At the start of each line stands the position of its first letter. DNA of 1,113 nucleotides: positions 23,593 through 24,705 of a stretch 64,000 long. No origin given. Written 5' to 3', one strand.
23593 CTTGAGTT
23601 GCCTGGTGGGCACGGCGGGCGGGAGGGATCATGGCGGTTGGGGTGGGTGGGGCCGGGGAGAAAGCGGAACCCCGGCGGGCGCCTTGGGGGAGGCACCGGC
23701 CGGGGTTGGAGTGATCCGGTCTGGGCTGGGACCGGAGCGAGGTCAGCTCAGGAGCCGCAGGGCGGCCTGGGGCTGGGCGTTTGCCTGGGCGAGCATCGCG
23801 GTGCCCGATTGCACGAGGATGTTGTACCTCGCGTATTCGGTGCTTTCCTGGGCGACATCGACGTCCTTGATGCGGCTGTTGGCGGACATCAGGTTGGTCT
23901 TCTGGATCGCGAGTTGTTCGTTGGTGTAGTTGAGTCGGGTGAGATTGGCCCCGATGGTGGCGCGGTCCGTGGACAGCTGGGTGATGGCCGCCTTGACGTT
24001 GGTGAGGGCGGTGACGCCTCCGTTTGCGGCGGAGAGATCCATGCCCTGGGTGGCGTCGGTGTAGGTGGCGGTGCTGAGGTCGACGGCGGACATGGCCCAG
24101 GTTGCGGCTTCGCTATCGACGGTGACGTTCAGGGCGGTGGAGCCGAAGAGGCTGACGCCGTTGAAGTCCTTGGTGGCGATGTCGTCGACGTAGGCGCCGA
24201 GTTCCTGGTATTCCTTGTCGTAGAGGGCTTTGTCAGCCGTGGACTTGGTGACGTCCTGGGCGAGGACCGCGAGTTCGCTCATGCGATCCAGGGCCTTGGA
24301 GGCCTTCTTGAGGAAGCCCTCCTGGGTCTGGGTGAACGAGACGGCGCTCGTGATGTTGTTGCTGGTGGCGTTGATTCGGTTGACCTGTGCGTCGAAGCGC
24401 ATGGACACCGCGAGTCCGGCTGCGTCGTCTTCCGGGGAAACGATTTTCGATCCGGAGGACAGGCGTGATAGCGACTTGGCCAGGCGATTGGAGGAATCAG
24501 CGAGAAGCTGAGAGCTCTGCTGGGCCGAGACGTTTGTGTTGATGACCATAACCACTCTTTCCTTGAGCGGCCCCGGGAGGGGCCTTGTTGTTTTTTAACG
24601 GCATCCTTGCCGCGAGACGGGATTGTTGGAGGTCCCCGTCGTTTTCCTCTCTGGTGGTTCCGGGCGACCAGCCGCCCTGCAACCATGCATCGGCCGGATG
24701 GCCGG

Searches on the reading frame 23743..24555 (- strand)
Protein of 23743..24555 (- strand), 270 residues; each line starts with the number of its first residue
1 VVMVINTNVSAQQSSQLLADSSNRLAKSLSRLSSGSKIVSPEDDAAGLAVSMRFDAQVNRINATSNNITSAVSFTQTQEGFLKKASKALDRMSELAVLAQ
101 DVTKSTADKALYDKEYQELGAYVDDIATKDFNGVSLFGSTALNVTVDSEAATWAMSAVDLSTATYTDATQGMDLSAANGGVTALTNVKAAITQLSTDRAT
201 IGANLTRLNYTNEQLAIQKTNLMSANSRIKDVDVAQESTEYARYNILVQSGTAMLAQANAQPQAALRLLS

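Call 4: search_protein_families(library=pfam, proteins=[window:23743-24555:-], max_evalue=0.01)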
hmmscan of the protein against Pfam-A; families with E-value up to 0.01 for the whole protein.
window:23743-24555:- (270 aa): 2 families
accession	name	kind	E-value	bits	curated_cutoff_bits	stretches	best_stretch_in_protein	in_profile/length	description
PF00700.27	Flagellin_C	-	8.7e-24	84.1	23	1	184-269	1-86/86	Bacterial flagellin C-terminal helical region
PF00669.25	Flagellin_N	-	4.8e-23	82.2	26.6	1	5-138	1-135/139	Bacterial flagellin N-terminal helical region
